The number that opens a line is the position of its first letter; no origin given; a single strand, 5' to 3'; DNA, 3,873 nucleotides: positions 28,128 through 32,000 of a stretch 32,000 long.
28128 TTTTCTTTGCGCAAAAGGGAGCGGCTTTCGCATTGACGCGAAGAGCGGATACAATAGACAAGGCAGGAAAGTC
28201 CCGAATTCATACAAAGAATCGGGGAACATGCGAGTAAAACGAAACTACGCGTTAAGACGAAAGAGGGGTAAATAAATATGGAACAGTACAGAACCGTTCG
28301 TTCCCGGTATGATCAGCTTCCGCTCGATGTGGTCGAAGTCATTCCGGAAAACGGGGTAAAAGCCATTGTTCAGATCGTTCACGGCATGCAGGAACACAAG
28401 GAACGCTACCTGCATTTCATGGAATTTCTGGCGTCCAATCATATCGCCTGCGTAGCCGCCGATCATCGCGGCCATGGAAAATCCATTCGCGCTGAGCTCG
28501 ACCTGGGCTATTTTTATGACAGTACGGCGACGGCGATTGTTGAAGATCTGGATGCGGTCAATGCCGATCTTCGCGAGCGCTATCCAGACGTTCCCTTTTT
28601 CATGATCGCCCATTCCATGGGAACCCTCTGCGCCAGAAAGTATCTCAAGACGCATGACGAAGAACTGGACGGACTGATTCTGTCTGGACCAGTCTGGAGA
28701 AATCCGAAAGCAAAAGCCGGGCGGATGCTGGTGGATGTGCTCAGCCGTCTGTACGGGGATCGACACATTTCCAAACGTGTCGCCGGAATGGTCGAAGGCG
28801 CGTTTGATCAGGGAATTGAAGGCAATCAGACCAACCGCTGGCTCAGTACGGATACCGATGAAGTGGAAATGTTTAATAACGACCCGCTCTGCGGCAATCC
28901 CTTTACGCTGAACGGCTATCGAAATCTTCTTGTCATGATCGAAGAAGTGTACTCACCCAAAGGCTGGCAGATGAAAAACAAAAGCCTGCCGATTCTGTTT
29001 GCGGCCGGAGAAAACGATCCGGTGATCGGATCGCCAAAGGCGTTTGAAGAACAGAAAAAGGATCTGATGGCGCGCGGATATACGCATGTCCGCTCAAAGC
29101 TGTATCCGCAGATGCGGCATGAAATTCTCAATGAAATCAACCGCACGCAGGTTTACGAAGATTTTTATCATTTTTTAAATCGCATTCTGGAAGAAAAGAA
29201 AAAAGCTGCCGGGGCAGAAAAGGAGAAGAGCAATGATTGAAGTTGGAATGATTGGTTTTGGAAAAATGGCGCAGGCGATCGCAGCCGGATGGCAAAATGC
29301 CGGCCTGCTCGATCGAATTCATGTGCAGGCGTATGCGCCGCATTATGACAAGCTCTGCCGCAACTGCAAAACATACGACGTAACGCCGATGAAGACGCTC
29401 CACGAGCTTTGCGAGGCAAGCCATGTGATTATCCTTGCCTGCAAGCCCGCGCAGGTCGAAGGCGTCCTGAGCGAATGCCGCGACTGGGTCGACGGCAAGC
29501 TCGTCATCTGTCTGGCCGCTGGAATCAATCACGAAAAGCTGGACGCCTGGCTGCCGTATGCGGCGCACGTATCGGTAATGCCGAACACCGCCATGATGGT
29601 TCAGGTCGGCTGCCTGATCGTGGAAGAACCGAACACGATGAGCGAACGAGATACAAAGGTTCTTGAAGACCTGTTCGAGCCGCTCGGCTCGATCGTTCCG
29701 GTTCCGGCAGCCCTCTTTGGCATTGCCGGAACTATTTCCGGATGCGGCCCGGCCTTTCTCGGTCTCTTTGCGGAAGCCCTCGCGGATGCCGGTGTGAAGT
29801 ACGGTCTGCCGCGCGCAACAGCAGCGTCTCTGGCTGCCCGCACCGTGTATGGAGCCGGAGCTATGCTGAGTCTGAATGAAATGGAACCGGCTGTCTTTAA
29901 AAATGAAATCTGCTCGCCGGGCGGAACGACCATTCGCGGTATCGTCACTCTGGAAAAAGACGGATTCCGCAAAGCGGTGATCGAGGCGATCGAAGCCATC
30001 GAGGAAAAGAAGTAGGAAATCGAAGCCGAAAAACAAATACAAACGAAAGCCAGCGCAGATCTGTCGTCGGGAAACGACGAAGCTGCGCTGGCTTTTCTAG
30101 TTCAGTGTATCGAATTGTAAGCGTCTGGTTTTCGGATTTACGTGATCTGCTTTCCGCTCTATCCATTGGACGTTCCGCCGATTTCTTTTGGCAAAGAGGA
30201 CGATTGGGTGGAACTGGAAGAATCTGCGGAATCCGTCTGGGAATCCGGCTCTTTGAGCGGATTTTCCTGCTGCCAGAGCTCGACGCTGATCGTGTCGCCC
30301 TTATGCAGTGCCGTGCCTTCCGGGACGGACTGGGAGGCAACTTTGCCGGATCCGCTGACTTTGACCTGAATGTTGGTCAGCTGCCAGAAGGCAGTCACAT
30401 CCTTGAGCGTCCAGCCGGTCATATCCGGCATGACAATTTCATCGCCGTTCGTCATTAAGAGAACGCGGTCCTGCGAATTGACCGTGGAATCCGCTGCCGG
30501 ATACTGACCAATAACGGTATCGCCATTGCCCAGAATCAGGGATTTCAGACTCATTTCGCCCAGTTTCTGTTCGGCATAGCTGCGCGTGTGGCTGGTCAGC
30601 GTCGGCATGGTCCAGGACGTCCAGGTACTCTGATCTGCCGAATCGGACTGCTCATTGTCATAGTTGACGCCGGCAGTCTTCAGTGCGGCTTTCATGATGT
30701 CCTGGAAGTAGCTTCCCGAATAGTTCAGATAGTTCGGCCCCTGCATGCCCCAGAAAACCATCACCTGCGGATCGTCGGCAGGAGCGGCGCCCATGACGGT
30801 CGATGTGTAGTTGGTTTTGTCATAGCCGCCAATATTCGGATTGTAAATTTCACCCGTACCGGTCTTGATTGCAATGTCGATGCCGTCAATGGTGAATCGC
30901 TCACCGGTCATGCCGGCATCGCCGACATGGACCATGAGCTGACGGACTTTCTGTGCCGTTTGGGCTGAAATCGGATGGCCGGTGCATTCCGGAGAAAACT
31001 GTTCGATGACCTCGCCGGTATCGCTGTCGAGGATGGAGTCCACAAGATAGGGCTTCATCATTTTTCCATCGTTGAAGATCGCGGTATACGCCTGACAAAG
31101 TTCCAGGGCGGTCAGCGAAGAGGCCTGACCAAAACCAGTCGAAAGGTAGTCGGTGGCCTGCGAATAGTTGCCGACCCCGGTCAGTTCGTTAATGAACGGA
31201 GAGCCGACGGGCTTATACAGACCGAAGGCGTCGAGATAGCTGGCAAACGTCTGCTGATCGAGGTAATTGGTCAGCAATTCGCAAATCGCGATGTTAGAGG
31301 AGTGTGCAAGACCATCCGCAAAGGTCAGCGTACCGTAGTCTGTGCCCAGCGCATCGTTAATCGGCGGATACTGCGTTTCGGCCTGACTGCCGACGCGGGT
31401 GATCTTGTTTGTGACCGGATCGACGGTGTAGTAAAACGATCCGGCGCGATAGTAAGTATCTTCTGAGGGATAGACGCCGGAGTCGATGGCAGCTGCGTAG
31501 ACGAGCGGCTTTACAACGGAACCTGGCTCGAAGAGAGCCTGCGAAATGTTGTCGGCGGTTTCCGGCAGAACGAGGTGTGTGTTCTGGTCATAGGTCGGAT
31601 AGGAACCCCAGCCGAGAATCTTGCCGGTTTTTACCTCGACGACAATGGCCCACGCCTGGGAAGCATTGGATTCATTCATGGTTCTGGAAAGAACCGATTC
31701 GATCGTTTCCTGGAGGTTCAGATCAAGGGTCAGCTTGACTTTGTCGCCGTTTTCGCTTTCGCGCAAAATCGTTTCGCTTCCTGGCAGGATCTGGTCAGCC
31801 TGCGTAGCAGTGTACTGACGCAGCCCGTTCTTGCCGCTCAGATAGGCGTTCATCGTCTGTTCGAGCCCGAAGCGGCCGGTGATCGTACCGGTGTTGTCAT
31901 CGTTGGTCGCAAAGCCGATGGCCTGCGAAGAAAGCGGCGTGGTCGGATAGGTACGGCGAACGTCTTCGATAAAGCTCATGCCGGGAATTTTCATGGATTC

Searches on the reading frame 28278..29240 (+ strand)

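Call 19: search_protein_families(library=pfam, proteins=[window:28278-29240:+], max_evalue=0.001)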
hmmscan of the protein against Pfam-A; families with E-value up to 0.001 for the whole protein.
window:28278-29240:+ (320 aa): 3 families
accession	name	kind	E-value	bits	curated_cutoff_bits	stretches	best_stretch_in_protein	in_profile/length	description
PF12146.15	Hydrolase_4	-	5.9e-47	160.4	27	1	27-287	3-238/239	Serine aminopeptidase, S33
PF00561.26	Abhydrolase_1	-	1.7e-16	61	25.8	1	33-149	5-111/245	alpha/beta hydrolase fold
PF12697.13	Abhydrolase_6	-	7.8e-09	36.9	26.3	1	34-251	4-178/217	Alpha/beta hydrolase family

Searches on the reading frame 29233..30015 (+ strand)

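Call 19: search_protein_families(library=pfam, proteins=[window:29233-30015:+], max_evalue=0.001)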
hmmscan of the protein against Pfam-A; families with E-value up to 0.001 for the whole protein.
window:29233-30015:+ (260 aa): 2 families
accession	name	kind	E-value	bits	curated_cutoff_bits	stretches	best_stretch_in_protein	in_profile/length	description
PF14748.11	P5CR_dimer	-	2.4e-32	111.8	25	1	161-259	3-101/105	Pyrroline-5-carboxylate reductase dimerisation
PF03807.23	F420_oxidored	-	6.8e-14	52.7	21.6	1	4-97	2-94/94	NADP oxidoreductase coenzyme F420-dependent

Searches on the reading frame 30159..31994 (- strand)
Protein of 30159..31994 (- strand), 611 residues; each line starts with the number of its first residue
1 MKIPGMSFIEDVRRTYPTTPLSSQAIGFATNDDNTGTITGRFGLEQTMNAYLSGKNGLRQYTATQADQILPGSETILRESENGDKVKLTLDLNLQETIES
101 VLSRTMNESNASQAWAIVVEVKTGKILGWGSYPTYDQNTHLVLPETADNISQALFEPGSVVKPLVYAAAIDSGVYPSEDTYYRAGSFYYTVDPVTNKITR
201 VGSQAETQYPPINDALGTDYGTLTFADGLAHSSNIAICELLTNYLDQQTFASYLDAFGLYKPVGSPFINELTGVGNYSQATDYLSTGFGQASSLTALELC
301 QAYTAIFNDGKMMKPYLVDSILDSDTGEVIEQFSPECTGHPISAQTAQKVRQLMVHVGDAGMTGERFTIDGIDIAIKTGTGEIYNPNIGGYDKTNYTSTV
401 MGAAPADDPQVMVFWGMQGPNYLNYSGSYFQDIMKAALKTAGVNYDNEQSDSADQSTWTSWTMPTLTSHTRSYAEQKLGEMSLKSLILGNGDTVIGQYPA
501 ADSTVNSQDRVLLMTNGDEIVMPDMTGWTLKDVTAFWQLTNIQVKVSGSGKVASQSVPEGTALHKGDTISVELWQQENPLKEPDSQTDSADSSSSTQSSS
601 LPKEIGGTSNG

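Call 19: search_protein_families(library=pfam, proteins=[window:30159-31994:-], max_evalue=0.001)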
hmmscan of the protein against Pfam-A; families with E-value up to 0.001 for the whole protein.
window:30159-31994:- (611 aa): 3 families
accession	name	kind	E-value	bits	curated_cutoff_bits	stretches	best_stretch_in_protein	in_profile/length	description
PF00905.27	Transpeptidase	-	5e-55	187.2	22.1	1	116-438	3-298/299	Penicillin binding protein transpeptidase domain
PF03793.24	PASTA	-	1.5e-16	60.5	23.2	1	521-572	2-61/64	PASTA domain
PF03717.20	PBP_dimer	-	2e-06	28.8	24.4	1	2-70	96-176/180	Penicillin-binding Protein dimerisation domain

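Call 57: find_homologous_proteins(query=window:30159-31991:-, max_evalue=1e-30)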
Query window:30159-31991:- (610 aa): 624 proteins with E <= 1e-30 among 8000 candidates; the best 120 are listed.
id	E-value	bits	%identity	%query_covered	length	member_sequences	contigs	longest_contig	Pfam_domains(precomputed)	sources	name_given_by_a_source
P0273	0.0e+0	1359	99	100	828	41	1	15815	PF03717.21,PF03793.25,PF00905.28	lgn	-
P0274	1.8e-266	904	66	100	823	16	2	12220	PF03717.21,PF03793.25,PF00905.28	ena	-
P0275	4.9e-257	873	65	96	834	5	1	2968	PF03717.21,PF03793.25,PF00905.28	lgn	-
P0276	8.1e-253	859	64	98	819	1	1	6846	PF03717.21,PF03793.25,PF00905.28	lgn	-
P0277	3.2e-221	754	58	94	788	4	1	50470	PF03717.21,PF03793.25,PF00905.28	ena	-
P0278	1.9e-220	752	59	94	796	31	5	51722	PF03717.21,PF03793.25,PF00905.28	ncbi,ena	-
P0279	5.9e-220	750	59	94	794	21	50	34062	PF03717.21,PF03793.25,PF00905.28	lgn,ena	-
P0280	9.8e-220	749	58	94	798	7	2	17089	PF03717.21,PF03793.25,PF00905.28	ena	-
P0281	2.2e-219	748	58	94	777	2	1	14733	PF03717.21,PF03793.25,PF00905.28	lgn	-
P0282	3.2e-216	738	57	94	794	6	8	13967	PF03717.21,PF03793.25,PF00905.28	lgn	-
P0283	4.1e-213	728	58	94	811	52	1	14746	PF03717.21,PF03793.25,PF00905.28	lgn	-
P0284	5.7e-213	727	58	94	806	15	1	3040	PF03717.21,PF03793.25,PF00905.28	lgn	-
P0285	3.5e-211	721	56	94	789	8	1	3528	PF03717.21,PF03793.25,PF00905.28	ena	-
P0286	3.6e-211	721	57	94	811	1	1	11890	PF03717.21,PF03793.25,PF00905.28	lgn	-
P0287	4.2e-210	718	57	94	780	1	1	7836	PF03717.21,PF03793.25,PF00905.28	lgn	-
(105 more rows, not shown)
